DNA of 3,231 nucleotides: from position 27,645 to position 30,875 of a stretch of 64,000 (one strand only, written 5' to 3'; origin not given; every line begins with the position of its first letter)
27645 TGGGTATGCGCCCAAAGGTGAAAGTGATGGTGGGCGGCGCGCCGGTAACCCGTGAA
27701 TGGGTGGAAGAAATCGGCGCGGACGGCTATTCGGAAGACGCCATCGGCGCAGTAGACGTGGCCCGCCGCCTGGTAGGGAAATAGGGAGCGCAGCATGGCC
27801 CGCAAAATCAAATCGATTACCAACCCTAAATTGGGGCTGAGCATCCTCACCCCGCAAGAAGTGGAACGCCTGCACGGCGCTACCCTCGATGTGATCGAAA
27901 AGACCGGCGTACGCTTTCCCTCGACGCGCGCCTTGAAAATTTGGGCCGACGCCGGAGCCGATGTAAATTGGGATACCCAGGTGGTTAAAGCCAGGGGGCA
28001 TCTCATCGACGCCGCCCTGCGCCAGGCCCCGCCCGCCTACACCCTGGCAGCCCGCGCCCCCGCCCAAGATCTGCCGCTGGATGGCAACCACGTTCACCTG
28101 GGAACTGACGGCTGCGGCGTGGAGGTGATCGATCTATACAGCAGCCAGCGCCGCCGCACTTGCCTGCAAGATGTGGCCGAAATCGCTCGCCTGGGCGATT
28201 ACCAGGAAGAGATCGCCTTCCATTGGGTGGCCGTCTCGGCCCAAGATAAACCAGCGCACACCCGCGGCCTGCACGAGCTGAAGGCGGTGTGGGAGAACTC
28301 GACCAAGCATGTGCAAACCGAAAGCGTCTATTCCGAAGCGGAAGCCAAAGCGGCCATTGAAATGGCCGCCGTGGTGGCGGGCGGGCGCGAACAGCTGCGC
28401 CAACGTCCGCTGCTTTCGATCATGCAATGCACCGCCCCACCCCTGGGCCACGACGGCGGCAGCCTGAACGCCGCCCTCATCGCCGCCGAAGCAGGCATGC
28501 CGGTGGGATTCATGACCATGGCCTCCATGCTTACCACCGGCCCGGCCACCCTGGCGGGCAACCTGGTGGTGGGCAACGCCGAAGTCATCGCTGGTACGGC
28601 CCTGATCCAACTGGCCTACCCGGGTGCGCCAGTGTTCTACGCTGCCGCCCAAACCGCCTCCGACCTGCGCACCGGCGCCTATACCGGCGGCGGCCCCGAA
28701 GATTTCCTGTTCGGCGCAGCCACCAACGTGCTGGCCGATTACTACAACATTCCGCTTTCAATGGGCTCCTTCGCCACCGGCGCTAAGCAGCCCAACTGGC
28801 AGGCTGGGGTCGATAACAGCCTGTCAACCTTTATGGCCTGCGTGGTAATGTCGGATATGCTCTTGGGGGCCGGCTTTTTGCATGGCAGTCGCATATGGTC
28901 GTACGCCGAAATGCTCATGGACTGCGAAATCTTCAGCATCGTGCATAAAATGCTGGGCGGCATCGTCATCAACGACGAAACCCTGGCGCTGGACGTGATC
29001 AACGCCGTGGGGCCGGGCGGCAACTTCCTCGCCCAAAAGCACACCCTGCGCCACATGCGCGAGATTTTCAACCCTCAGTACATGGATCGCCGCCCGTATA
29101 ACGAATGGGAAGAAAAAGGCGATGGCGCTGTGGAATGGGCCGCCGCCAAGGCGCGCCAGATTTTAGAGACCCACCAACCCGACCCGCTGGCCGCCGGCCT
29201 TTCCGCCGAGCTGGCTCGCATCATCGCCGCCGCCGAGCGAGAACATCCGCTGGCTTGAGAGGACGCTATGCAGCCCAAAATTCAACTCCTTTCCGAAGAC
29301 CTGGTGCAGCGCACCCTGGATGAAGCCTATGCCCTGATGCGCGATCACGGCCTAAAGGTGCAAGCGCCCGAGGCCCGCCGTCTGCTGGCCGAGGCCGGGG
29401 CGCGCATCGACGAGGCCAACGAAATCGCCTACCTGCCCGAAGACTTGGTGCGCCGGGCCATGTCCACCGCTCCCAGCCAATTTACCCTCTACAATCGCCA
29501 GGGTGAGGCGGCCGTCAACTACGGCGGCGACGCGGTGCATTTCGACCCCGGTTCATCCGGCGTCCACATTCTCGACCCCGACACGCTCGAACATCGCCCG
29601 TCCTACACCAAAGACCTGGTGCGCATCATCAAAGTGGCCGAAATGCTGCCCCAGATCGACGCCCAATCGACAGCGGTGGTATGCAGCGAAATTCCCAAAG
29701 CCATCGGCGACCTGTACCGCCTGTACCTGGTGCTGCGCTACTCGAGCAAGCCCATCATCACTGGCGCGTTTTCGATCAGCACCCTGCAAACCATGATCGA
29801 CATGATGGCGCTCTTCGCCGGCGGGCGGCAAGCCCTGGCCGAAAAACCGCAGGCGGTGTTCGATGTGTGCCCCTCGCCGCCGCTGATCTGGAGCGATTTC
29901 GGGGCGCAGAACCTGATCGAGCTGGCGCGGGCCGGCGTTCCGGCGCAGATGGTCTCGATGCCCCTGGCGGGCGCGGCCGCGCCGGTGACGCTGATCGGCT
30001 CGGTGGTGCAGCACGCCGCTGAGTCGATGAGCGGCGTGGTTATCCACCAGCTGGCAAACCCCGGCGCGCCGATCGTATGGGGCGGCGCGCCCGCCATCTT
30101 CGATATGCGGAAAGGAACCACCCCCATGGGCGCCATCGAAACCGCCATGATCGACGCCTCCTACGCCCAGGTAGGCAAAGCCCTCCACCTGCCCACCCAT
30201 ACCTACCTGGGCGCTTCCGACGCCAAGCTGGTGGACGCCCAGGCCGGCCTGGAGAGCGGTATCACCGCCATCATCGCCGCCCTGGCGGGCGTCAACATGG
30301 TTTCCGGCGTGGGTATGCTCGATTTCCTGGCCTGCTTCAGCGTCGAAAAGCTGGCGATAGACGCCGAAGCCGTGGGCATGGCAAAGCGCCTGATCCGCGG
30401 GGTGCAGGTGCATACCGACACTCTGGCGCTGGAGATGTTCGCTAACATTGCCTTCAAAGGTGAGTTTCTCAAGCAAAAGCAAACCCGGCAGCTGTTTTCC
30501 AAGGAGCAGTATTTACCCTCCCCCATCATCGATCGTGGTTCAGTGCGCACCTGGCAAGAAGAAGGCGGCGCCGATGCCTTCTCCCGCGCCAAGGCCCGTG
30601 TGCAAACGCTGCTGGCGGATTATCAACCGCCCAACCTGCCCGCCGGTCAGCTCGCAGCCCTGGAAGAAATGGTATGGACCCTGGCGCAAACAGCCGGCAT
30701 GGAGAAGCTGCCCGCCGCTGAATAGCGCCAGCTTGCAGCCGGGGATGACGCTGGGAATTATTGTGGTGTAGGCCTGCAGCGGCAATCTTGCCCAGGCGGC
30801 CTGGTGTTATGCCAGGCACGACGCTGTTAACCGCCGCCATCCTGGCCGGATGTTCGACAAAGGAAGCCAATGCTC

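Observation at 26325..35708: Corrinoid demethylation operon with three divergent non-Pyl MttB paralogues interleaved with two peptidases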

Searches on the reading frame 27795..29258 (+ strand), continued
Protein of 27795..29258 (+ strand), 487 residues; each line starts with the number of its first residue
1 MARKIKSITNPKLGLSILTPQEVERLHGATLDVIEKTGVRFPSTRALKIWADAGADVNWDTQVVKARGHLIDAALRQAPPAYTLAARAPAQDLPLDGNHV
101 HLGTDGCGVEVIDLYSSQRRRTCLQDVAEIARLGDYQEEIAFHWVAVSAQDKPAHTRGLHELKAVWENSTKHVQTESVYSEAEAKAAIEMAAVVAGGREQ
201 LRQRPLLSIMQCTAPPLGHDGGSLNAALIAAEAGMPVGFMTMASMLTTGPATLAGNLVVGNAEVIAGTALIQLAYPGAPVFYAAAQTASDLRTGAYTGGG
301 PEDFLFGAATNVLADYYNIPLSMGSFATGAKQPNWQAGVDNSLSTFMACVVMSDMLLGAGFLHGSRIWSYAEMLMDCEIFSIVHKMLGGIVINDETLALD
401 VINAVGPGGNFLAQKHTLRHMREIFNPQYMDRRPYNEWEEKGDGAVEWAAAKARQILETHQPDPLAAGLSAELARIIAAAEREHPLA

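Call 77: find_encoding_contigs(protein=P0286, flank=10000, max_places=1)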
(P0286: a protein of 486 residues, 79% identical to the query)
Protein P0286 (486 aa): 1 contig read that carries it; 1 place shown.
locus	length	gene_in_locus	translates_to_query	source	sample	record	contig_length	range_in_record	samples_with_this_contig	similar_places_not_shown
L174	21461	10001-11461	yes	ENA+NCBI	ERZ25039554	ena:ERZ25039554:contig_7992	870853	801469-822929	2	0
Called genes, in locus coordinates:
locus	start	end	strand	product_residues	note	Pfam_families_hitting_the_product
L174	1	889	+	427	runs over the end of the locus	PF00069:Pkinase, PF07714:PK_Tyr_Ser-Thr, PF03109:ABC1 (weak), PF14531:Kinase-like (weak)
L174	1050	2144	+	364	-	-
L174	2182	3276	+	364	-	PF26549:Tricorn_N, PF26550:Tricorn_2nd, PF07676:PD40, PF26550:Tricorn_2nd, PF26549:Tricorn_N, PF26549:Tricorn_N, PF07676:PD40, PF26549:Tricorn_N, +5 more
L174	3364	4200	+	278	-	PF00481:PP2C, PF13672:PP2C_2, PF07228:SpoIIE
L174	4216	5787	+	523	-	PF00069:Pkinase, PF01636:APH (faint), PF03109:ABC1, PF07714:PK_Tyr_Ser-Thr, PF03781:FGE-sulfatase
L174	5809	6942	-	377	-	PF24460:DUF7575 (faint)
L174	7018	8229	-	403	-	PF01676:Metalloenzyme, PF10143:PhosphMutase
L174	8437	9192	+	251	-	PF00392:GntR, PF07729:FCD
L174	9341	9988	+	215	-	PF02607:B12-binding_2, PF02310:B12-binding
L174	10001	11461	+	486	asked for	PF06253:MTTB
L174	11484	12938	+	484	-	PF06253:MTTB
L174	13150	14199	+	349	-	-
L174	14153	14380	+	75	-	-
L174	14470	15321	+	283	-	PF00528:BPD_transp_1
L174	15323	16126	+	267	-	PF00528:BPD_transp_1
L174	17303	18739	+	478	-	PF06253:MTTB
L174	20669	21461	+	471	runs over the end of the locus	PF06253:MTTB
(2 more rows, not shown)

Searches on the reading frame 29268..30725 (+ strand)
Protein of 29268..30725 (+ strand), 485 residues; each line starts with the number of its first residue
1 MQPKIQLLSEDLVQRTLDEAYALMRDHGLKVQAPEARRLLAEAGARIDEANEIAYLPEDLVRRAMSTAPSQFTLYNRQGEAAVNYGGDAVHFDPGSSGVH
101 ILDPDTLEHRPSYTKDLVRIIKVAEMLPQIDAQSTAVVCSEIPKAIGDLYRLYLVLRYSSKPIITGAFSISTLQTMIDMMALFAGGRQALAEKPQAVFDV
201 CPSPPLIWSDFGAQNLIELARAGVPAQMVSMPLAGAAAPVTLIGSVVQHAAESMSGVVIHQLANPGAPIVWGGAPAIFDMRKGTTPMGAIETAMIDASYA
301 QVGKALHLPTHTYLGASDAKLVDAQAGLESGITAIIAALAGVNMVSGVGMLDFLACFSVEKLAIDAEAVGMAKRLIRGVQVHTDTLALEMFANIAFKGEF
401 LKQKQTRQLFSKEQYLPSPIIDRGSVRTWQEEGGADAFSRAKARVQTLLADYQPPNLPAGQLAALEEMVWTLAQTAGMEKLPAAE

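Call 3: search_protein_families(library=pfam, proteins=[window:29268-30725:+])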
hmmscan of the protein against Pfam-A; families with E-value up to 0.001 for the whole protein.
window:29268-30725:+ (485 aa): 1 family
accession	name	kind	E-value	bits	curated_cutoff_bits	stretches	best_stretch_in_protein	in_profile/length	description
PF06253.16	MTTB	-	2.2e-93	313.4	25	1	3-469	29-492/500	Trimethylamine methyltransferase (MTTB)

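Call 9: search_solved_structures(query=window:29268-30725:+, max_evalue=0.001)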
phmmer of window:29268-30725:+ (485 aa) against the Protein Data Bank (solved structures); distinct sequences matched with E-value up to 0.001: 5.
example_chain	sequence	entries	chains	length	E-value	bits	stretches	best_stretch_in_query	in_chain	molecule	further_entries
7xcl_A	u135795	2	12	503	3.2e-66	227.2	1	22-459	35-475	Trimethylamine methyltransferase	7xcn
7xcm_A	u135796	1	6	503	3.8e-66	227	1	22-459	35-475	Trimethylamine methyltransferase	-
9yce_A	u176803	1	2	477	5.2e-61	210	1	1-466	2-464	Glycine betaine methyltransferase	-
2qne_A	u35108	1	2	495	9.3e-61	209.2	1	2-466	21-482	Putative methyltransferase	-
4yyc_A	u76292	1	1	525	3.7e-41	144.6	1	8-469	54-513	Putative trimethylamine methyltransferase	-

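Call 15: search_protein_families(library=ncbifam, proteins=[window:29268-30725:+], max_evalue=0.00001)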
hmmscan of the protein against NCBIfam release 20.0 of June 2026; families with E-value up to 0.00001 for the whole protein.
window:29268-30725:+ (485 aa): 1 family
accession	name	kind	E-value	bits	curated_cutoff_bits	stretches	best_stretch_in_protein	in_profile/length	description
TIGR02369.2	trimeth_pyl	equivalog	2.2e-119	399.1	525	1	4-469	2-465/469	[trimethylamine--corrinoid protein] Co-methyltransferase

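Call 31: search_solved_structures(query=window:29268-30725:+, max_evalue=1e-50, show_alignments=1)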
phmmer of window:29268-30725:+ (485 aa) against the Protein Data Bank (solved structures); distinct sequences matched with E-value up to 1e-50: 4.
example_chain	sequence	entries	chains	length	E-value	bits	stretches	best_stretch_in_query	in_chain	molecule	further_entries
7xcl_A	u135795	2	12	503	3.2e-66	227.2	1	22-459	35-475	Trimethylamine methyltransferase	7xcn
7xcm_A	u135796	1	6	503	3.8e-66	227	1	22-459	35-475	Trimethylamine methyltransferase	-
9yce_A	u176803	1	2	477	5.2e-61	210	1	1-466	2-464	Glycine betaine methyltransferase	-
2qne_A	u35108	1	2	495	9.3e-61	209.2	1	2-466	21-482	Putative methyltransferase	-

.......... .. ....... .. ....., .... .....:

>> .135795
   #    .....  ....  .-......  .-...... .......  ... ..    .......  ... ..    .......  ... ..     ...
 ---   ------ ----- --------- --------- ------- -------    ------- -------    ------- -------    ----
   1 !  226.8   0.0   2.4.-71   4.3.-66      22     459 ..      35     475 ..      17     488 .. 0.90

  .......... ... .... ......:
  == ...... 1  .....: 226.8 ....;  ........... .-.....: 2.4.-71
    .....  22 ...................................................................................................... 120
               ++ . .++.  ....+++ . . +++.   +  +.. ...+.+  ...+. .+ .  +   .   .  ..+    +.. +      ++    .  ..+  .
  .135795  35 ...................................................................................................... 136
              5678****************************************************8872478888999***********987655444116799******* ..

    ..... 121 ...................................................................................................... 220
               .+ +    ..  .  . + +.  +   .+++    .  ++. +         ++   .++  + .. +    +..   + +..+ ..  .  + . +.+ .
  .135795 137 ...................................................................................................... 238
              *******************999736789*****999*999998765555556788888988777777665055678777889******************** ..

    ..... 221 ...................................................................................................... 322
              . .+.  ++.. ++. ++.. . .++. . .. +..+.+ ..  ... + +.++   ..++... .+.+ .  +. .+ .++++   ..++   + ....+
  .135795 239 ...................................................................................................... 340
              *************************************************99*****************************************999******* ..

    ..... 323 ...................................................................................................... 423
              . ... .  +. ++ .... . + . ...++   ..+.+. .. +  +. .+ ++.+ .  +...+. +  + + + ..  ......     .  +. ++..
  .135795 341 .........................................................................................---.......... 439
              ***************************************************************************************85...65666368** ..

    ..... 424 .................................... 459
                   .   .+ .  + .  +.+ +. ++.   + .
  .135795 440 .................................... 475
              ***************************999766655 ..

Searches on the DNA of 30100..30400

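Call 59: search_rna_families(source=window, start=30100, end=30400, threshold=evalue, max_evalue=0.1, show_alignments=1)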
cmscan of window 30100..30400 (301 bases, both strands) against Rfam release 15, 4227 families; matches with E-value up to 0.1: 1.
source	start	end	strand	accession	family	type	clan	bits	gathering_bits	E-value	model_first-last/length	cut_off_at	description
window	30213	30312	+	RF02510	PYLIS_3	Cis-reg;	-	40.2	38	3.6e-07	1-100/100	no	Pyrrolysine insertion sequence mttB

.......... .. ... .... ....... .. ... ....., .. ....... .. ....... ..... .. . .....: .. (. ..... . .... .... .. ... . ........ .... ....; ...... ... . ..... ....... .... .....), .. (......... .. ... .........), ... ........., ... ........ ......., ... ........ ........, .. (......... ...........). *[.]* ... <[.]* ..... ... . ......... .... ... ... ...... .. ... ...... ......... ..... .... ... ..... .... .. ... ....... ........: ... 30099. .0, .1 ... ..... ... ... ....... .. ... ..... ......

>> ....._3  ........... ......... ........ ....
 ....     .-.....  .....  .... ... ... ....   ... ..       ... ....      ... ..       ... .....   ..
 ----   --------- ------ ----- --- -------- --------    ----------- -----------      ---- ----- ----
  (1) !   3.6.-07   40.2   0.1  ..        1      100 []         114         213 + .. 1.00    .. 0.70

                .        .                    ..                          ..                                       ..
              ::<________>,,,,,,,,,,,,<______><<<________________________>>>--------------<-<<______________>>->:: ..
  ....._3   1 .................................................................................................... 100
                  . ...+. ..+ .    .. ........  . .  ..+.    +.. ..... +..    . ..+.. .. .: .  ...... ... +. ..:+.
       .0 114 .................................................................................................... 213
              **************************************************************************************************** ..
